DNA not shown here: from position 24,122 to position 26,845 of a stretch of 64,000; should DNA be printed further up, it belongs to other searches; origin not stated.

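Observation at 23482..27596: Cytoplasmic molybdoenzyme whose third subunit is an HdrB-like CCG-domain protein rather than a membrane anchor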

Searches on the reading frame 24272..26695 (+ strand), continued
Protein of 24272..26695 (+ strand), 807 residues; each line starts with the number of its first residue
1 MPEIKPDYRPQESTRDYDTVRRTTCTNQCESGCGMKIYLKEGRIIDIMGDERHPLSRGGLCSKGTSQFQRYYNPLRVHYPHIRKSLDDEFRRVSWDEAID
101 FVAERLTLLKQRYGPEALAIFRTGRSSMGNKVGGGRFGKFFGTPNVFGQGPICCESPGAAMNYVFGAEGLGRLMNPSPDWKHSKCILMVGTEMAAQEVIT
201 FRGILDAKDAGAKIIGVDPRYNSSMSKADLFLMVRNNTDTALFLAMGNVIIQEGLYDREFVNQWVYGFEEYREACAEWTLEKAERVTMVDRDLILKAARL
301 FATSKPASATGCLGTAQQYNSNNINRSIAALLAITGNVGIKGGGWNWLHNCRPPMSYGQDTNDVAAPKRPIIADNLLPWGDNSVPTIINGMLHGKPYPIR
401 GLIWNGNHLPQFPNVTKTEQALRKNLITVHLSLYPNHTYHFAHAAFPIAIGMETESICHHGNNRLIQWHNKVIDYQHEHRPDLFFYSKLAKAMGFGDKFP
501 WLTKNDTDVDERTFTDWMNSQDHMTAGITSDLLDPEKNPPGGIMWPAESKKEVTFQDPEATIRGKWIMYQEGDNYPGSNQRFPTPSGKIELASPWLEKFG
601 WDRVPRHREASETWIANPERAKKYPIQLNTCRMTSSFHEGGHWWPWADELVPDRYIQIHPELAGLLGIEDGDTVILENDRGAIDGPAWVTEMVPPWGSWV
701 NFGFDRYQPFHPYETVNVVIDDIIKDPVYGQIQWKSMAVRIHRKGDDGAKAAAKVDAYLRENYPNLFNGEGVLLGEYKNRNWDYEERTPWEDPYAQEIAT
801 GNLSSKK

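Call 60: search_protein_families(library=pfam, proteins=[L003:14253-15239:+, L080:9820-11289:+], max_evalue=0.001)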
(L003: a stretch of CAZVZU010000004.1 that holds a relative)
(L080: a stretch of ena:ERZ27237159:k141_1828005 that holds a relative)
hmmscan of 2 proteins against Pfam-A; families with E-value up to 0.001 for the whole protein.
L003:14253-15239:+ (328 aa): 1 family
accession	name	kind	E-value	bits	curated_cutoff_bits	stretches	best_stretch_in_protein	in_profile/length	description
PF12804.13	NTP_transf_3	-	4.6e-23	82.6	27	1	10-173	1-145/160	MobA-like NTP transferase domain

L080:9820-11289:+ (489 aa): 1 family
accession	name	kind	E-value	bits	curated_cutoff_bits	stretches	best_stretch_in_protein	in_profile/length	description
PF12804.13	NTP_transf_3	-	5.1e-21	75.9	27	2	6-60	1-55/160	MobA-like NTP transferase domain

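Call 67: find_encoding_contigs(protein=P0031, flank=7000, max_places=1)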
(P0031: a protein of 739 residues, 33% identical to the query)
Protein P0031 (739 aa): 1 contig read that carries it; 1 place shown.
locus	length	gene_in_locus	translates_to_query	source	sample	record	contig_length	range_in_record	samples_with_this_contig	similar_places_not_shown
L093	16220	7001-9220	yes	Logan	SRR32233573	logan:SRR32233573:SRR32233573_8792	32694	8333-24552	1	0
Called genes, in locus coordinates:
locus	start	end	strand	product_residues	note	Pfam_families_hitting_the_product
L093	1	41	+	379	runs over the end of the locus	PF04055:Radical_SAM, PF06969:HemN_C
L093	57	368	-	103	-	PF14697:Fer4_21 (faint), PF13237:Fer4_10, PF00037:Fer4, PF12797:Fer4_2 (weak), PF12837:Fer4_6 (weak), PF12800:Fer4_4 (weak), PF12838:Fer4_7, PF13187:Fer4_9, +3 more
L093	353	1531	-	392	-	PF03599:CdhD (weak)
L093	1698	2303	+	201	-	PF05239:PRC (faint), PF00571:CBS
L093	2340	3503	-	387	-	PF17785:PUA_3, PF10672:Methyltrans_SAM, PF09445:Methyltransf_15 (weak), PF13847:Methyltransf_31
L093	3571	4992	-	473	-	PF00989:PAS, PF08448:PAS_4, PF13426:PAS_9, PF00158:Sigma54_activat, PF14532:Sigma54_activ_2, PF25601:AAA_lid_14, PF02954:HTH_8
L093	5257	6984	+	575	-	PF02776:TPP_enzyme_N, PF00205:TPP_enzyme_M, PF02775:TPP_enzyme_C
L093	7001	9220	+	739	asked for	PF04879:Molybdop_Fe4S4, PF00384:Molybdopterin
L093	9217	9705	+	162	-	-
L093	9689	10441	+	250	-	PF27030:AbpE_bact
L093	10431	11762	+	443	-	PF01837:HcyBio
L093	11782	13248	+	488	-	PF00037:Fer4 (faint), PF12797:Fer4_2 (faint), PF13183:Fer4_8, PF13237:Fer4_10 (faint), PF12838:Fer4_7, PF13534:Fer4_17, PF02754:CCG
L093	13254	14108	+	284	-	PF01837:HcyBio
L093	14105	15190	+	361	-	PF01208:URO-D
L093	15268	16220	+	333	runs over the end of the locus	PF13379:NMT1_2, PF09084:NMT1, PF12916:DUF3834 (faint)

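Call 78: predict_structure(alignment_id=A1)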
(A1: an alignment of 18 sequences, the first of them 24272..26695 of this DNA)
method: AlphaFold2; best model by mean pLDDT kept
length: 807 residues; sequences in the alignment: 18
mean_pLDDT: 72.8   pTM: 0.78
mean pLDDT of the five models: 72.8, 70.9, 67.8, 66.3, 64.2
residues with pLDDT >= 90: 197; 70-90: 332; 50-70: 122; < 50: 156
segments of 3 or more residues with pLDDT < 50: 1-8, 149-156, 166-170, 312-318, 348-354, 373-390, 412-414, 459-462, 631-653, 702-735, 777-807
pLDDT, mean of each block of 10 residues (from residue 1): 40 88 67 82 87 77 68 83 91 96 96 87 60 83 67 47 52 64 87 67 86 89 85 84 96 96 93 95 92 98 91 47 79 88 67 60 69 34 31 62 70 60 85 79 89 68 64 88 91 91 87 87 82 79 76 60 57 73 79 75 80 75 81 34 31 71 95 81 81 83 43 34 36 56 94 95 86 55 29 37 33
secondary structure, 60 per line:
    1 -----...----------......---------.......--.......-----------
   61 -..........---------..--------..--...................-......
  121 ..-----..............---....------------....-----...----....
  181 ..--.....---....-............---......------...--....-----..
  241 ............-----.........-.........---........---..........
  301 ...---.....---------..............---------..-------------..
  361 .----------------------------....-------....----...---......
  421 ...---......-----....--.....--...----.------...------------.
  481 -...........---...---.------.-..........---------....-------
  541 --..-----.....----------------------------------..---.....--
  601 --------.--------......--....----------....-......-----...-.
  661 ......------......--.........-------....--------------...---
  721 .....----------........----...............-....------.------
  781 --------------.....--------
elements in order (helices of 4 or more, strands of 3 or more residues): E19-24 E34-40 E43-49 H62-71 H95-113 E118-122 H128-141 E145-148 H161-164 H177-182 E185-189 H193-196 H198-209 E213-218 E230-233 H239-252 H258-264 H268-276 H280-287 H291-303 E307-311 H321-334 H390-393 E401-404 H415-423 E427-432 H438-441 E444-448 E465-467 H482-492 H511-520 H530-533 H550-554 H594-598 H618-623 E626-629 H640-643 H645-650 E656-658 H660-666 E673-678 E681-689 E697-700 H721-725 E736-743 H748-762 H764-767 H795-799

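Call 81: fold_search(model_id=the predicted structure, library=pdb)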
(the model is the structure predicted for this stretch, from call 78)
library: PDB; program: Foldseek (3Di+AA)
matches with E <= 10: 1025; with E <= 0.001: 173
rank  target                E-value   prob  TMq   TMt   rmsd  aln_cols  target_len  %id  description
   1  1fdi                  9.4e-41  1.00  0.68  0.76   9.0       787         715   23  OXIDIZED FORM OF FORMATE DEHYDROGENASE H FROM E. COLI COMPLEXED WITH THE INHIBITOR NITRITE (released 1997-08-20)
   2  2v3v                  1.0e-40  1.00  0.70  0.78   6.1       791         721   23  A New Catalytic Mechanism of Periplasmic Nitrate Reductase from Desulfovibrio desulfuricans ATCC 27774 from Crystallogra (released 2008-03-18)
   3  2v45                  1.3e-40  1.00  0.70  0.78   6.3       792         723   23  A New Catalytic Mechanism of Periplasmic Nitrate Reductase from Desulfovibrio desulfuricans ATCC 27774 from Crystallogra (released 2008-03-18)
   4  2jio                  2.2e-40  1.00  0.71  0.79   6.1       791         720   22  A New Catalytic Mechanism of Periplasmic Nitrate Reductase from Desulfovibrio desulfuricans ATCC 27774 from Crystallogra (released 2008-03-18)
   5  1aa6                  6.4e-40  1.00  0.66  0.76   8.6       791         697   23  REDUCED FORM OF FORMATE DEHYDROGENASE H FROM E. COLI (released 1997-08-20)
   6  2e7z                  1.1e-39  1.00  0.70  0.77   5.7       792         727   24  Acetylene Hydratase from Pelobacter acetylenicus (released 2007-02-27)
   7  2nap                  1.2e-39  1.00  0.71  0.79   6.0       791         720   22  DISSIMILATORY NITRATE REDUCTASE (NAP) FROM DESULFOVIBRIO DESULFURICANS (released 1999-09-19)
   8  9vap_A                6.6e-39  1.00  0.71  0.65   7.3       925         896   21  Cryo-EM structure of formate dehydrogenase from Shewanella oneidensis MR-1 (SoFdhAB) (released 2026-04-08)
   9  8j83_A                1.2e-38  1.00  0.67  0.60   6.3       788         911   21  Crystal structure of formate dehydrogenase from Methylorubrum extorquens AM1 (released 2023-10-11)
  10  7z0t_A                1.4e-38  1.00  0.69  0.77   8.4       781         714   23  Structure of the Escherichia coli formate hydrogenlyase complex (aerobic preparation, composite structure) (released 2022-09-28)
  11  9ktl_A                1.8e-38  1.00  0.67  0.58   7.5       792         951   20  Cryo-EM structure of reduced form of formate dehydrogenase from Rhodobacter aestuarii (RaFDH) with NADH (released 2025-06-18)
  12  7vw6_A                4.2e-38  1.00  0.68  0.61   6.6       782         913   22  Cryo-EM Structure of Formate Dehydrogenase 1 from Methylorubrum extorquens AM1 (released 2022-06-01)
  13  8rqz_C                1.7e-36  1.00  0.67  0.56   7.0       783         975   20  Crystal structure of Molybdenum bispyranopterin guanine dinucleotide formate dehydrogenases ForCE1 from Bacillus subti (released 2025-08-06)
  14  6tg9_A                6.8e-36  1.00  0.69  0.59   7.7       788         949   21  Cryo-EM Structure of NADH reduced form of NAD+-dependent Formate Dehydrogenase from Rhodobacter capsulatus (released 2020-04-22)
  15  5e7o_A                7.6e-36  1.00  0.67  0.61   7.6       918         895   18  Crystal structure of the perchlorate reductase PcrAB mutant W461E of PcrA from Azospira suillum PS (released 2016-03-09)
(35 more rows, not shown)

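Call 86: search_protein_families(library=pfam, proteins=[L075:4713-5795:+, L075:5796-6569:+, L075:6989-7771:+, L075:7854-10445:+, L075:10467-11141:+, L075:11182-12084:+, L075:12151-12681:+, L075:12836-14437:+], max_evalue=0.00001)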
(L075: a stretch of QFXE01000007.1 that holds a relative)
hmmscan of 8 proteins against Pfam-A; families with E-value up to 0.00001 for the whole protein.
L075:4713-5795:+ (360 aa): 9 families
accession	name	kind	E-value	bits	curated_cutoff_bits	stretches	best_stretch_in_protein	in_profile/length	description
PF00037.32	Fer4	-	1.6e-19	69.3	21.1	2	58-78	4-24/24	4Fe-4S binding domain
PF12838.12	Fer4_7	-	4.3e-15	56.3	27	2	252-301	2-52/52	4Fe-4S dicluster domain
PF12837.12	Fer4_6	-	9.6e-12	44.7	25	1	244-267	1-24/24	4Fe-4S binding domain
PF13187.11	Fer4_9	-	2.1e-11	44.1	27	1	35-77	4-52/52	4Fe-4S dicluster domain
PF14697.11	Fer4_21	-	8.3e-10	39.1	35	0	35-78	10-58/59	4Fe-4S dicluster domain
PF25160.1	LdpA_Fe-S-bd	-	1.5e-09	37.9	27.6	1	38-79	8-45/49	LdpA Fe-S cluster-binding domain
PF13237.11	Fer4_10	-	6.3e-08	32.9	25.5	0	245-297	2-52/53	4Fe-4S dicluster domain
PF13484.11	Fer4_16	-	9.2e-08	33.2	30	0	61-80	1-20/66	4Fe-4S double cluster binding domain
PF12797.12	Fer4_2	-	8.1e-07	29.1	24.5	0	58-74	6-22/22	4Fe-4S binding domain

L075:5796-6569:+ (257 aa): 3 families
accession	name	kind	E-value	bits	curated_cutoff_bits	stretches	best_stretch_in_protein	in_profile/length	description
PF13545.12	HTH_Crp_2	-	2.5e-16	59.8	27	1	163-241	1-68/70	Crp-like helix-turn-helix domain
PF00027.35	cNMP_binding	-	3.1e-14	53.2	27.5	1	46-128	3-86/89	Cyclic nucleotide-binding domain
PF00325.26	Crp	-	3.2e-06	27.2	21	1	194-225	1-32/32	Bacterial regulatory proteins, crp family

L075:6989-7771:+ (260 aa): 4 families
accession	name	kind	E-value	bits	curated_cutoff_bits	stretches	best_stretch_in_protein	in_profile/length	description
PF09699.15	Paired_CXXCH_1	-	3.1e-07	30.4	20.6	0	178-219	6-37/41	Doubled CXXCH motif (Paired_CXXCH_1)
PF14522.11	Cytochrome_C7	-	3.7e-07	30.3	24.8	0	178-221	13-51/67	Cytochrome c7 and related cytochrome c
PF14537.11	Cytochrom_c3_2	-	2.5e-06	28.3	25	0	112-218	5-78/79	Cytochrome c3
PF22113.1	Mtrc-MtrF_II-IV_dom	-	5.7e-06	26.4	30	0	54-188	29-166/176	Outer membrane cytochrome MtrC/MtrF-like, domains II/IV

L075:7854-10445:+ (863 aa): 2 families
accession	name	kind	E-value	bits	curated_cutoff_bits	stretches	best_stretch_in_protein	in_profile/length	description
PF00384.28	Molybdopterin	-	4.2e-51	174.5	24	1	129-584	1-351/353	Molybdopterin oxidoreductase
PF01568.27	Molydop_binding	-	3.6e-24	85.4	26.8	1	722-825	1-100/110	Molydopterin dinucleotide binding domain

L075:10467-11141:+ (224 aa): 7 families
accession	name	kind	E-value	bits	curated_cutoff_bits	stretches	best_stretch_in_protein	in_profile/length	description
PF13247.11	Fer4_11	-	1.1e-22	80.5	26.2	1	82-172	7-98/100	4Fe-4S dicluster domain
PF12838.12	Fer4_7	-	7.4e-12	46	27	1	84-132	1-52/52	4Fe-4S dicluster domain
PF12837.12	Fer4_6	-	2.9e-10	40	25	1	110-133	1-24/24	4Fe-4S binding domain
PF13187.11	Fer4_9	-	6.7e-09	36.1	27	0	85-132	2-51/52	4Fe-4S dicluster domain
PF00037.32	Fer4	-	2.8e-07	30.5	21.1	1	112-133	2-23/24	4Fe-4S binding domain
PF13237.11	Fer4_10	-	2.4e-06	27.8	25.5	0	83-129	7-53/53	4Fe-4S dicluster domain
PF12797.12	Fer4_2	-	5e-06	26.6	24.5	0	111-130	3-22/22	4Fe-4S binding domain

L075:11182-12084:+ (300 aa): 2 families
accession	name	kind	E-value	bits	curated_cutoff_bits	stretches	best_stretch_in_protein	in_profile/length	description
PF00034.26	Cytochrom_C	-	8.1e-18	66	21.3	2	130-206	4-89/90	Cytochrome c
PF13442.11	Cytochrome_CBB3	-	2.2e-11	44.3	27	0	127-203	3-68/68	Cytochrome C oxidase, cbb3-type, subunit III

L075:12151-12681:+ (176 aa): 1 family
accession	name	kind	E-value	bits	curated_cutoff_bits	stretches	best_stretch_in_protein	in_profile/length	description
PF03625.19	DUF302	-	4.1e-11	43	23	1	81-139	4-62/63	Domain of unknown function DUF302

L075:12836-14437:+ (533 aa): 3 families
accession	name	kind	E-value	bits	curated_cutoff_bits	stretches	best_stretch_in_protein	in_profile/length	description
PF01436.27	NHL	-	1.5e-25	88.4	20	0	488-514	1-28/28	NHL repeat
PF13905.12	Thioredoxin_8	-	1.9e-12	47.8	27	1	72-166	1-94/94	Thioredoxin-like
PF00578.27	AhpC-TSA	-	7.1e-09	36.1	26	1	63-166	16-121/124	AhpC/TSA family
